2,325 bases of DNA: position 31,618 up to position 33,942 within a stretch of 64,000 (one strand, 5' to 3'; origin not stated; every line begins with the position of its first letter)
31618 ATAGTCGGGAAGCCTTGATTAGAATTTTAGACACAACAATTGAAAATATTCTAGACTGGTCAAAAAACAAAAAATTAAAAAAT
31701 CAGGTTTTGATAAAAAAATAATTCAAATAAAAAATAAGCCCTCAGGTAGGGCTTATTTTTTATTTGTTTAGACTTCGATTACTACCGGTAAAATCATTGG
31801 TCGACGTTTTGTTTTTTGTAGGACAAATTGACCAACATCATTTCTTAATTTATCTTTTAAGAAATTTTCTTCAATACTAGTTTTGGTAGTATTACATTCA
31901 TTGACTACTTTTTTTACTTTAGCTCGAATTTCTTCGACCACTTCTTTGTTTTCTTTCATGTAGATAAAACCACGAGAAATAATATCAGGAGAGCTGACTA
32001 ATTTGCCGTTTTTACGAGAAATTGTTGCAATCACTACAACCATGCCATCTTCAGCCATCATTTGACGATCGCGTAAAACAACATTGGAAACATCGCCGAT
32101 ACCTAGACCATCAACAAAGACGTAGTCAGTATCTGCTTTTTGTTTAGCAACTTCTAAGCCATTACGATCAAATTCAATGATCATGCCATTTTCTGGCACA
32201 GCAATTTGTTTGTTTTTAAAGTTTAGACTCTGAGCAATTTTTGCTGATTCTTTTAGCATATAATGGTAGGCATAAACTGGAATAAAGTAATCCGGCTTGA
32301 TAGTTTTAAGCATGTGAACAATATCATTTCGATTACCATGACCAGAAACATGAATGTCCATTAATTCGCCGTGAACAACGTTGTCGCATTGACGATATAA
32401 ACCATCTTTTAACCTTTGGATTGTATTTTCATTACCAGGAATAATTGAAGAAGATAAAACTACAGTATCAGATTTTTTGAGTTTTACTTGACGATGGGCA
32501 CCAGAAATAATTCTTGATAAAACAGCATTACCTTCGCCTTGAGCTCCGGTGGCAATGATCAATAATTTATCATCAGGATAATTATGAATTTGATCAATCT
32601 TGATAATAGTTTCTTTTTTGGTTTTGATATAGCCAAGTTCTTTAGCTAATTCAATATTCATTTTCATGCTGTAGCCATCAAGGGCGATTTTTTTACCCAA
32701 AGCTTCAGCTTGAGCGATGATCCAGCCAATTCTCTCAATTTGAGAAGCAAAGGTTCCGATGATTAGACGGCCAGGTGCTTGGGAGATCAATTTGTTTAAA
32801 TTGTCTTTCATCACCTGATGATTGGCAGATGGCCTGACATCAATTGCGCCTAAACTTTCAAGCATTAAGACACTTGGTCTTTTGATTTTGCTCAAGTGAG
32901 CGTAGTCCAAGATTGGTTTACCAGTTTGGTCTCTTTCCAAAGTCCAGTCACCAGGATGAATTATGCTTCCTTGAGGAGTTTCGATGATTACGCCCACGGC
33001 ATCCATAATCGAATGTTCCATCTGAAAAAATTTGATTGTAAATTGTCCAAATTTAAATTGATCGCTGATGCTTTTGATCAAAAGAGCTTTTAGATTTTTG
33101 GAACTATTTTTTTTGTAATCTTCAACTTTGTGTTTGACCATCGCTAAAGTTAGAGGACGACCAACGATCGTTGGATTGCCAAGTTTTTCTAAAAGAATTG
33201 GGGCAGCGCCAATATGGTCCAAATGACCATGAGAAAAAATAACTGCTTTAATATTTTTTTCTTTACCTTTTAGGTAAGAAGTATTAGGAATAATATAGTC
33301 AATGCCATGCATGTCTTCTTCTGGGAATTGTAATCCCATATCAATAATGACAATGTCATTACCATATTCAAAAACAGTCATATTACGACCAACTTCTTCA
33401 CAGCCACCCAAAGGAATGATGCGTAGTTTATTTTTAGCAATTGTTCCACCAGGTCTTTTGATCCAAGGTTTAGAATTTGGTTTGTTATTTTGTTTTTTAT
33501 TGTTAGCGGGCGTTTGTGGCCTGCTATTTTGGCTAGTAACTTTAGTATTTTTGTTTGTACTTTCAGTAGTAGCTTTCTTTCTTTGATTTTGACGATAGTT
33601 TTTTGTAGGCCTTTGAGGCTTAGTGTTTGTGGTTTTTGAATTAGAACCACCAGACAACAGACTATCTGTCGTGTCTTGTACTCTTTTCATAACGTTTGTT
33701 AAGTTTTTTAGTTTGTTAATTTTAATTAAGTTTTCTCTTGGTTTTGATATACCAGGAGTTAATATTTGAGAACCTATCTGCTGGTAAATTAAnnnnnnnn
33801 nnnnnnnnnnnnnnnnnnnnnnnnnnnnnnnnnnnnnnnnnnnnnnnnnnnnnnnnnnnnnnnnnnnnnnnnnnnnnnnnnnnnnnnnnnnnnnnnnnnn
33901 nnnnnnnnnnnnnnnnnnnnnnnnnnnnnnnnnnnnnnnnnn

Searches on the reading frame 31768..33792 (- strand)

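Call 64: search_protein_families(library=pfam, proteins=[window:31768-33792:-], max_evalue=0.00001)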
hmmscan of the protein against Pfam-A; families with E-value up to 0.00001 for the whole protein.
window:31768-33792:- (674 aa): 4 families
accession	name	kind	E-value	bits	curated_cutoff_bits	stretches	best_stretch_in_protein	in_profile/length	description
PF22505.1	RNase_J_b_CASP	-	3.2e-41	140.5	27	1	341-462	2-123/126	Ribonuclease J, beta-CASP domain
PF17770.6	RNase_J_C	-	4.1e-32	111.6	23.8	1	572-674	1-102/102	Ribonuclease J C-terminal domain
PF00753.33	Lactamase_B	-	3.5e-12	47.1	22.7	1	135-337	5-186/196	Metallo-beta-lactamase superfamily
PF12706.13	Lactamase_B_2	-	1.3e-09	38.4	27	1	179-289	29-149/200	Beta-lactamase superfamily domain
